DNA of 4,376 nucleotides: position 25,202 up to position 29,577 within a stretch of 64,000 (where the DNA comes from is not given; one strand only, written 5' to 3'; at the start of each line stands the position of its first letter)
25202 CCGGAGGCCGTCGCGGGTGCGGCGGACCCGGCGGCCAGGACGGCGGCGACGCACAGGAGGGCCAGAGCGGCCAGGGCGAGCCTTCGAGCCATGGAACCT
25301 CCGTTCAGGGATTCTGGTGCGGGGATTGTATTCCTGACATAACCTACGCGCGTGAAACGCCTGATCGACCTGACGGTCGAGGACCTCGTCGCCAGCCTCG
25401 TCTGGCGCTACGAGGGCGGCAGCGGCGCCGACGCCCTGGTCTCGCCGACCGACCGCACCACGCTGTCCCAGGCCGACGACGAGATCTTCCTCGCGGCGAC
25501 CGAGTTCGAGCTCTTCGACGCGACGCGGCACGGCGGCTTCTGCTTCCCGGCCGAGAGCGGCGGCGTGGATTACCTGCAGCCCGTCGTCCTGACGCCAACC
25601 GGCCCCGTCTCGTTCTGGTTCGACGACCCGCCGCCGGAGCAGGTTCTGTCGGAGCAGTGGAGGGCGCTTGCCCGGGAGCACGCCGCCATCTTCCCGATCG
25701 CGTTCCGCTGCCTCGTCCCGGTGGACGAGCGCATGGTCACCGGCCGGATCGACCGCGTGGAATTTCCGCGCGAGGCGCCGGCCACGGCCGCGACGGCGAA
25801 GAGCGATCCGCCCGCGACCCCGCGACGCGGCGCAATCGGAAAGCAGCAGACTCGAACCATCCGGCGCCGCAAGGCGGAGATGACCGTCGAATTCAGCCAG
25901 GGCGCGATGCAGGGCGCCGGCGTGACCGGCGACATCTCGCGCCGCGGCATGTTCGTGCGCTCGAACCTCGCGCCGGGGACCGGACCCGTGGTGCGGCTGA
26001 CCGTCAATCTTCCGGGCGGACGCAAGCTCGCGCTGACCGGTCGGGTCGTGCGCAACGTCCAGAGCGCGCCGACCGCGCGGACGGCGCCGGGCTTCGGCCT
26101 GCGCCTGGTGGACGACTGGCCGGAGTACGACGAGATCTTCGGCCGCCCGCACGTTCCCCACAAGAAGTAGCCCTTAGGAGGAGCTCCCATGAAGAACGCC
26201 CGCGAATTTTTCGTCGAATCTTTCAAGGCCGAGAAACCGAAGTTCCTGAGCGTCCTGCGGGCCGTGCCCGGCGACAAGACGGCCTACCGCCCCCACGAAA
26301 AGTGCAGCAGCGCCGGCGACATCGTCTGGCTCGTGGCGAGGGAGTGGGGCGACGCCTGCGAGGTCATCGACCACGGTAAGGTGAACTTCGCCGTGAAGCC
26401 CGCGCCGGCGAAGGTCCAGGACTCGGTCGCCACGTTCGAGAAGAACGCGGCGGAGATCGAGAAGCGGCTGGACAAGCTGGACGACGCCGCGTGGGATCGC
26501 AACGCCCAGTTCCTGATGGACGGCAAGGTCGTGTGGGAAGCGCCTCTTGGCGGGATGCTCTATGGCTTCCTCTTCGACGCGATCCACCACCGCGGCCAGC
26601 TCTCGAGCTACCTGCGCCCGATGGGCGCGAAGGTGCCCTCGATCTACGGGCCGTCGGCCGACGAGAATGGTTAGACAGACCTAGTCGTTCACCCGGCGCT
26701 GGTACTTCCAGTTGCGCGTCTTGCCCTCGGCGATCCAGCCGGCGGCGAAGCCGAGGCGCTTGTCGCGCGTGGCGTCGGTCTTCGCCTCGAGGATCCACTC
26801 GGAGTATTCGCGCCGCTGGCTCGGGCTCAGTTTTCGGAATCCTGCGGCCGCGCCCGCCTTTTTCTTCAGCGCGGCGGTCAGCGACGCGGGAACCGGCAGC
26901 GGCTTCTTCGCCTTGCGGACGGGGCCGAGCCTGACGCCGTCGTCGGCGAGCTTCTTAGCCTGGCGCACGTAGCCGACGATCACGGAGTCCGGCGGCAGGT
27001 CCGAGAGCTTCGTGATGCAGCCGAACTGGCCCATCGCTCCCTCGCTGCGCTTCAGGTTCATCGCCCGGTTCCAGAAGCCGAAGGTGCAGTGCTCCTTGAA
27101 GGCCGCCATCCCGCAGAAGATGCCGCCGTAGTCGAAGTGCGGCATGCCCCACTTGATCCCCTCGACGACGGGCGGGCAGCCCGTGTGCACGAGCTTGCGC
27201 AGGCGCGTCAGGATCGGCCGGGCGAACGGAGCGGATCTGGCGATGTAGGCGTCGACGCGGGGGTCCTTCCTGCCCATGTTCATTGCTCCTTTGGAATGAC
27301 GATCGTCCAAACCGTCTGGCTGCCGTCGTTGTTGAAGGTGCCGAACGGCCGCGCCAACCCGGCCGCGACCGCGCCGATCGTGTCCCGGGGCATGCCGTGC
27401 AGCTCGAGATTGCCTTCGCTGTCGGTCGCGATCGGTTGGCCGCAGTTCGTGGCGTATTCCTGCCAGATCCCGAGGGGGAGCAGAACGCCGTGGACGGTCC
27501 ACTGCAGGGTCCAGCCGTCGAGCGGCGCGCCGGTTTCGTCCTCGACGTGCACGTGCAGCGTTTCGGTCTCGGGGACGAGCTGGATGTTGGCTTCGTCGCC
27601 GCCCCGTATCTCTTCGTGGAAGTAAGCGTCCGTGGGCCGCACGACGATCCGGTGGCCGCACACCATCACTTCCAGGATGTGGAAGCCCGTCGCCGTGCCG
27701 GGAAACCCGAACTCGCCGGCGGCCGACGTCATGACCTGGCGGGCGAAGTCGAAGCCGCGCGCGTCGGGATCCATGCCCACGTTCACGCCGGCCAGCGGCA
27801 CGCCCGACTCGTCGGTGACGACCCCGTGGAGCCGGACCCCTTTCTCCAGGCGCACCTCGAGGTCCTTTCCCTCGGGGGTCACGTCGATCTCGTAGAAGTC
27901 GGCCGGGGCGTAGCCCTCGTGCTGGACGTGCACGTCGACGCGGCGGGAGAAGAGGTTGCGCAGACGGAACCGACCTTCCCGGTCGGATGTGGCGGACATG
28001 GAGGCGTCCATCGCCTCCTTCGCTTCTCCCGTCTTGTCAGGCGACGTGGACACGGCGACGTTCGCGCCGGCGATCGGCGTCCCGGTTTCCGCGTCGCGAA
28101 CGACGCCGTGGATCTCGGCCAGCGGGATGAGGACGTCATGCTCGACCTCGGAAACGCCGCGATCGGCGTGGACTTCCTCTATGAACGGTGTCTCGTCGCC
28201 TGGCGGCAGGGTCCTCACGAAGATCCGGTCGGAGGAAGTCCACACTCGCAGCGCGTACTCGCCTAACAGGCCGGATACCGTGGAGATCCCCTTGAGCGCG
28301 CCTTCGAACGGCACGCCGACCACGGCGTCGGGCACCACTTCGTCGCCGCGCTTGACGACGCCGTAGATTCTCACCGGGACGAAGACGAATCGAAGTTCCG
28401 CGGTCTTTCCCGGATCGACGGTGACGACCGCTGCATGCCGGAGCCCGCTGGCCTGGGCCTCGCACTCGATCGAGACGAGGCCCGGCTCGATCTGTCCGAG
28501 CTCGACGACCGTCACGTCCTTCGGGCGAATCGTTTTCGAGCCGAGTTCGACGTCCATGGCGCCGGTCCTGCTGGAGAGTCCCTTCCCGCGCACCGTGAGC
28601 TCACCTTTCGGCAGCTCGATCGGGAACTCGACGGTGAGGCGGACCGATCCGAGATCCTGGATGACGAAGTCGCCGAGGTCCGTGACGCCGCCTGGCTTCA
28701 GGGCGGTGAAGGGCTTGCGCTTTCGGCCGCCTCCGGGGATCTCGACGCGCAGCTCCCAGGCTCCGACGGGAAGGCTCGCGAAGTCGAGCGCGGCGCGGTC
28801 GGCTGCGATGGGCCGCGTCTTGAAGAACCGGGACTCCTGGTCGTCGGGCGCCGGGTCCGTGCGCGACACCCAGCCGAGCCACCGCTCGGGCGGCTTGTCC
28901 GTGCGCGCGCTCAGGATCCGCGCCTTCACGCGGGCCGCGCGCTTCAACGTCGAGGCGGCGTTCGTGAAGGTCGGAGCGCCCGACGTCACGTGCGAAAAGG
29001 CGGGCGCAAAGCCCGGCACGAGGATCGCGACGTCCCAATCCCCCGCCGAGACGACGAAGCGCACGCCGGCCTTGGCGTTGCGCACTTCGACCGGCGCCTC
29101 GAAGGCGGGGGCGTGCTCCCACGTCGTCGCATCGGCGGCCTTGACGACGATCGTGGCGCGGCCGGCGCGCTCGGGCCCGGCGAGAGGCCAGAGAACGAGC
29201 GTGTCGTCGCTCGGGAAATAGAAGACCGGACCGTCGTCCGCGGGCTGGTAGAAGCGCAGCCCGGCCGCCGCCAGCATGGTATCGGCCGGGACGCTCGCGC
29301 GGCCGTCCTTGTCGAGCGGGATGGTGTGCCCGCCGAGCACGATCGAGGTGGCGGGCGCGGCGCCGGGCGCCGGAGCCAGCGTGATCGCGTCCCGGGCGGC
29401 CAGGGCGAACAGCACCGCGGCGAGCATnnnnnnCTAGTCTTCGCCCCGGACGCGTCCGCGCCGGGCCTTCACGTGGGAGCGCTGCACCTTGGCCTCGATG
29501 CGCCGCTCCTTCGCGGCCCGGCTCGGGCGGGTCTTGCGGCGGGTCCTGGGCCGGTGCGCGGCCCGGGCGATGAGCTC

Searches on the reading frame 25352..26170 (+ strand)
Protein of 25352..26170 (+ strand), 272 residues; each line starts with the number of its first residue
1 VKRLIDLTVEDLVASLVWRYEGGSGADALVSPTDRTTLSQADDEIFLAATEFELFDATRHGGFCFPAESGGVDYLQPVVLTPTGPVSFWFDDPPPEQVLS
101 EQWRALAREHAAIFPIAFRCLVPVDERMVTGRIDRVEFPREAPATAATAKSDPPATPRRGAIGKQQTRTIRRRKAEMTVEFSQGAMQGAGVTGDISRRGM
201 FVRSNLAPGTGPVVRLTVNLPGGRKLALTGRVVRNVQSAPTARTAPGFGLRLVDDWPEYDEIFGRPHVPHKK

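Call 47: search_protein_families(library=pfam, proteins=[window:25352-26170:+], max_evalue=0.0001)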
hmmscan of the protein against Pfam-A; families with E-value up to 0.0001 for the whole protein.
window:25352-26170:+ (272 aa): 1 family
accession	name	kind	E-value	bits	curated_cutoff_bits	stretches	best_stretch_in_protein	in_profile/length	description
PF07238.19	PilZ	-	9.1e-08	32.8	22.5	1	166-252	1-85/102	PilZ domain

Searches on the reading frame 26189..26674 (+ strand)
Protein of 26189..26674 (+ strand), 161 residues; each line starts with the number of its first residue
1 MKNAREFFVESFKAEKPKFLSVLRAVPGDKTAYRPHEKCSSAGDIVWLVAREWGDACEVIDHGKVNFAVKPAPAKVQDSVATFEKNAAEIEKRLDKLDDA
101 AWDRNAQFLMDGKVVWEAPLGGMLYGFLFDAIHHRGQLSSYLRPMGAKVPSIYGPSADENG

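Call 44: find_encoding_contigs(protein=window:26189-26674:+, flank=10000, max_places=1)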
Protein window:26189-26674:+ (161 aa): no gene with exactly this product is on record in the collection.

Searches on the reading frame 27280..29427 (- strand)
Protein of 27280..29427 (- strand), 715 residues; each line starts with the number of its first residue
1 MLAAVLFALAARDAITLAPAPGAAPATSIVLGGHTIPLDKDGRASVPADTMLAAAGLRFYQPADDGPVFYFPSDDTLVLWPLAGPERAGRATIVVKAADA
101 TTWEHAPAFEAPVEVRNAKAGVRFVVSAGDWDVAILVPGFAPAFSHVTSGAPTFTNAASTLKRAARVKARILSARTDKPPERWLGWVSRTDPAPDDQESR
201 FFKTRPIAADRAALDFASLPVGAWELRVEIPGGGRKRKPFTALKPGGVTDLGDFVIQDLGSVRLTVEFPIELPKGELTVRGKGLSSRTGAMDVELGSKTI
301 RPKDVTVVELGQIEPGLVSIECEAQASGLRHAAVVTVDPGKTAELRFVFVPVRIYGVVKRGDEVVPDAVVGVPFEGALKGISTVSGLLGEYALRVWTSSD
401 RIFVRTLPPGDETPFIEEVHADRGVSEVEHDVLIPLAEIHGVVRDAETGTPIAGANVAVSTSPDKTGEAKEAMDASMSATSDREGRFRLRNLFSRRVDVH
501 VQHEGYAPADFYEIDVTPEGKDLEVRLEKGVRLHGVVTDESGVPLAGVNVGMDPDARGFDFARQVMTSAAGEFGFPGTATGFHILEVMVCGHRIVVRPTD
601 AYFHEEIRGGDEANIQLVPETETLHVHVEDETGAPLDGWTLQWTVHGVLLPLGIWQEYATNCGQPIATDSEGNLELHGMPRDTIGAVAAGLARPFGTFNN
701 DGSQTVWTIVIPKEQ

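Call 47: search_protein_families(library=pfam, proteins=[window:27280-29427:-], max_evalue=0.0001)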
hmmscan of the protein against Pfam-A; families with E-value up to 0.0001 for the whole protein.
window:27280-29427:- (715 aa): 3 families
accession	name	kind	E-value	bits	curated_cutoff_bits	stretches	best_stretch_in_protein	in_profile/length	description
PF13620.12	CarboxypepD_reg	-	7.2e-28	97.2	32.3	2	439-526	2-80/82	Carboxypeptidase regulatory-like domain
PF13715.12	CarbopepD_reg_2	-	2.5e-10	40.7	32.2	0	439-517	1-65/88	CarboxypepD_reg-like domain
PF02369.22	Big_1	-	5.4e-07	30.1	34.9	0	532-574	20-63/93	Bacterial Ig-like domain (group 1)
